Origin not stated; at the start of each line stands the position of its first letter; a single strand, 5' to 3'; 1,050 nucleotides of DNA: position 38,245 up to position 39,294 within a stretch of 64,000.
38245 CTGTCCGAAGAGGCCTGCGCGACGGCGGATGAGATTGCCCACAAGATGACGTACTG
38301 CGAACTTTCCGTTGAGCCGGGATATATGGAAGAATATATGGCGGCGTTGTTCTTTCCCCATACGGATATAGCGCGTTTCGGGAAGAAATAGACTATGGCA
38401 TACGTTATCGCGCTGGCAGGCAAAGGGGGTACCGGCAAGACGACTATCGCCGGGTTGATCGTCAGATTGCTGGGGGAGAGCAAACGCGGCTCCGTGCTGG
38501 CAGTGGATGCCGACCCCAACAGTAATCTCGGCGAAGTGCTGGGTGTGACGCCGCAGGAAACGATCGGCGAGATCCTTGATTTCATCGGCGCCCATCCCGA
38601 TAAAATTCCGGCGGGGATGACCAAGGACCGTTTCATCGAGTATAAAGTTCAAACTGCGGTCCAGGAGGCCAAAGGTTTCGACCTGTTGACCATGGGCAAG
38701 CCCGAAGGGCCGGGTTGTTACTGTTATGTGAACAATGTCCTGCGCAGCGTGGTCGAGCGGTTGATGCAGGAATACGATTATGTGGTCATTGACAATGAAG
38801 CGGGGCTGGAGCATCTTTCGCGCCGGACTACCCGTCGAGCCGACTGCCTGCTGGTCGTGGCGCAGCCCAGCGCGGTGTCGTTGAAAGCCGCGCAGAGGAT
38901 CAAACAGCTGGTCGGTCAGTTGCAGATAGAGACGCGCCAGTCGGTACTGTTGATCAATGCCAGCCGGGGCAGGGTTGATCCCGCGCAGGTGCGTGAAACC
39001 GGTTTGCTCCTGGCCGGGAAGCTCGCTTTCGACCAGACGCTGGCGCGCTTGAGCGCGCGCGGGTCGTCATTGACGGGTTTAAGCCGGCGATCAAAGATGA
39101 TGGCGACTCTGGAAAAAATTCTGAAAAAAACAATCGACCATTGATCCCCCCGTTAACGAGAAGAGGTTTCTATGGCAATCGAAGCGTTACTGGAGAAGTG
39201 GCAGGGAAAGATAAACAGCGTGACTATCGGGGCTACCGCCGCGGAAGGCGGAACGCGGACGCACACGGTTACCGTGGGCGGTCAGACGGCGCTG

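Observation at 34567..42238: acsC-RACo-cooC-acsD-acsE module embedded in the trp operon between trpF and trpB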

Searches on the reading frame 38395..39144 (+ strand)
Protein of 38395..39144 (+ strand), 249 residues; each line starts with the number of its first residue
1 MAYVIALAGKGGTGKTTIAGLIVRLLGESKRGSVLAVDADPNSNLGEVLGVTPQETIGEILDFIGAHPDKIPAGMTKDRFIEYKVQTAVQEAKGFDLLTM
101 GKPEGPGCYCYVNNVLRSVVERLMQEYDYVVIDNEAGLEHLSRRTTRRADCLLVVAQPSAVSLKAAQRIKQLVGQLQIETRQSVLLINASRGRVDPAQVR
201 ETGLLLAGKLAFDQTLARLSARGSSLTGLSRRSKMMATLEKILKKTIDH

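Call 3: search_protein_families(library=pfam, proteins=[window:38395-39144:+])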
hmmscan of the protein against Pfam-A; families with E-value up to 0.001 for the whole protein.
window:38395-39144:+ (249 aa): 6 families
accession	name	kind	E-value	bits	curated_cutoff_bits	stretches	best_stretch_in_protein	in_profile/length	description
PF13614.12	AAA_31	-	5e-15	56.3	27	1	5-182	4-173/177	AAA domain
PF01656.29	CbiA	-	1.6e-10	41.4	25.4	1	5-225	2-124/125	CobQ/CobB/MinD/ParA nucleotide binding domain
PF06564.18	CBP_BcsQ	-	1.2e-05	25.4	21.3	0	109-162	98-151/234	Cellulose biosynthesis protein BcsQ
PF10609.15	ParA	-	1.2e-05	25.3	27.1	0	4-40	6-41/246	NUBPL iron-transfer P-loop NTPase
PF09140.17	MipZ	-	1.5e-05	24.9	20.7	0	115-194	88-167/262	ATPase MipZ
PF02374.21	ArsA_ATPase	-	3.7e-05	23.5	24.3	1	4-69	3-70/305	Anion-transporting ATPase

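Call 6: search_protein_families(library=ncbifam, proteins=[window:38395-39144:+])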
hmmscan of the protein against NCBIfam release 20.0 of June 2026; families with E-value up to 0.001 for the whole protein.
window:38395-39144:+ (249 aa): 12 families
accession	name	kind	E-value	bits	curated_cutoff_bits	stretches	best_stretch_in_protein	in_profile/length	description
NF041546.1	ParA_partition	equivalog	4.8e-16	58.9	180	2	116-193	66-145/203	ParA family partition ATPase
TIGR01968.1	minD_bact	equivalog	4.6e-13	49.1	212.9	1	5-194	5-173/261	septum site-determining protein MinD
TIGR01969.1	minD_arch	subfamily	1e-12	47.8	201.75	2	115-181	97-163/251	cell division ATPase MinD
TIGR03815.1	CpaE_hom_Actino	equivalog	5e-09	35.7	154.45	1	5-244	114-338/340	septum site-determining protein Ssd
TIGR03371.1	cellulose_yhjQ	equivalog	5.2e-08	32.7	157.85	1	4-56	4-55/246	cellulose biosynthesis protein BcsQ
TIGR04291.1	arsen_driv_ArsA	equivalog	7.2e-07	28.3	650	1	7-58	8-58/565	arsenical pump-driving ATPase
TIGR03453.1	partition_RepA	equivalog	1.4e-06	27.4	348.45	1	9-176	112-284/387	plasmid partitioning protein RepA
TIGR01281.1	DPOR_bchL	equivalog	1.1e-05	25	345.15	1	4-174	2-164/268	ferredoxin:protochlorophyllide reductase (ATP-dependent) iron-sulfur ATP-binding protein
NF041136.1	MrpORP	equivalog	1.1e-05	24.9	450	0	4-41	8-46/365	iron-sulfur cluster carrier protein MrpORP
NF047398.1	AAA_KGGVGR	domain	3.7e-05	24.1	90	0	9-169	10-185/190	KGGVGR-motif variant AAA ATPase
NF010443.0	PRK13869.1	subfamily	4e-05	22.6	446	1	8-58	128-177/405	plasmid-partitioning protein RepA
TIGR00345.1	GET3_arsA_TRC40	subfamily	4.8e-05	23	135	1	7-133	2-132/299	TRC40/GET3/ArsA family transport-energizing ATPase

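Call 62: search_solved_structures(query=window:38395-39144:+, show_alignments=1)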
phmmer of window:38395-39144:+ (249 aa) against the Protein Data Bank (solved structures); distinct sequences matched with E-value up to 0.001: 14.
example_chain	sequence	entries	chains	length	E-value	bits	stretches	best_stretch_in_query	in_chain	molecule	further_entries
3kje_A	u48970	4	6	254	1.1e-21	80.8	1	5-191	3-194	CO dehydrogenase/acetyl-CoA synthase complex, accessory protein CooC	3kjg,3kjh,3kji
4v03_A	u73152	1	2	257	1.5e-08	37.9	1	4-176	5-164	SITE-DETERMINING PROTEIN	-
4v02_A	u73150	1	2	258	1.4e-07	34.7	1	4-176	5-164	SITE-DETERMINING PROTEIN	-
6non_A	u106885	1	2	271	2e-07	34.2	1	7-176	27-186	Cobyrinic acid ac-diamide synthase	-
6noo_A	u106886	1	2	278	2.1e-07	34.1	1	7-176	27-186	Maintenance of carboxysome positioning A protein, MCDA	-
1f48_A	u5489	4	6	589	7.9e-07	32.2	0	7-64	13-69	ARSENITE-TRANSLOCATING ATPASE | ARSENICAL PUMP-DRIVING ATPASE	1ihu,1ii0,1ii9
1ion_A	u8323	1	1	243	8.7e-07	32.1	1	6-53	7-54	PROBABLE CELL DIVISION INHIBITOR MIND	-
1g3q_A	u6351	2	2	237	9e-07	32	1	6-61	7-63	CELL DIVISION INHIBITOR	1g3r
6nop_B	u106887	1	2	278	2.8e-06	30.4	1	7-176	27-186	Cobyrinic acid ac-diamide synthase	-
9nbl_A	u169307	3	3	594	3.3e-06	30.2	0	7-52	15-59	Arsenite transporter ATPase-like protein,arsA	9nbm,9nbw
8ray_B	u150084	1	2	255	8.5e-06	28.9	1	9-169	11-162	ParA family protein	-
9nbo_A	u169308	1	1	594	5.5e-05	26.2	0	7-52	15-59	Arsenite transporter ATPase-like protein,arsA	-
6iub_A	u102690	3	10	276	0.00012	25.1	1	2-223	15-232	SpoOJ regulator (Soj)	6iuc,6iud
6riq_C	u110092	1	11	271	0.00012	25.1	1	4-174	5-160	Site-determining protein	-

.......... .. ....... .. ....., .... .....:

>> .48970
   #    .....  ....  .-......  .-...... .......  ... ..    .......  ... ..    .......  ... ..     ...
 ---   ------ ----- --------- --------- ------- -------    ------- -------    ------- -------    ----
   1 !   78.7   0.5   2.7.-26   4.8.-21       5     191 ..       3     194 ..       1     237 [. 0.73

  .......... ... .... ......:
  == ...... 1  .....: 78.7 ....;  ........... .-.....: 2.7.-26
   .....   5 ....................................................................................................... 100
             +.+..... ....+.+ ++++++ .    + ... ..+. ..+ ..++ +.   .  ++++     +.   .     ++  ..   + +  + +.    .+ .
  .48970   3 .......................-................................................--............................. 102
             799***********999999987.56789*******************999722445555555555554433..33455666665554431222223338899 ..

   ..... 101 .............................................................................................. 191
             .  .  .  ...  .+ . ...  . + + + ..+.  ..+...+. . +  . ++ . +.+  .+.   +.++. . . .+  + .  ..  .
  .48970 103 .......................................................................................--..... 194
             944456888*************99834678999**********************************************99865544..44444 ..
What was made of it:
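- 38395..39144 (+): CooC/AcsF-type P-loop Ni-insertion ATPase. Best PDB match CooC1 3kje E=1e-21, with the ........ and CxC motifs aligned (call 62); Pfam AAA_31/CbiA (call 3)
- On CFeSP methyl-transfer module of the Wood-Ljungdahl pathway: Best solved relative is CooC1 (3kje, E=1e-21), with both motifs aligned (call 62).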
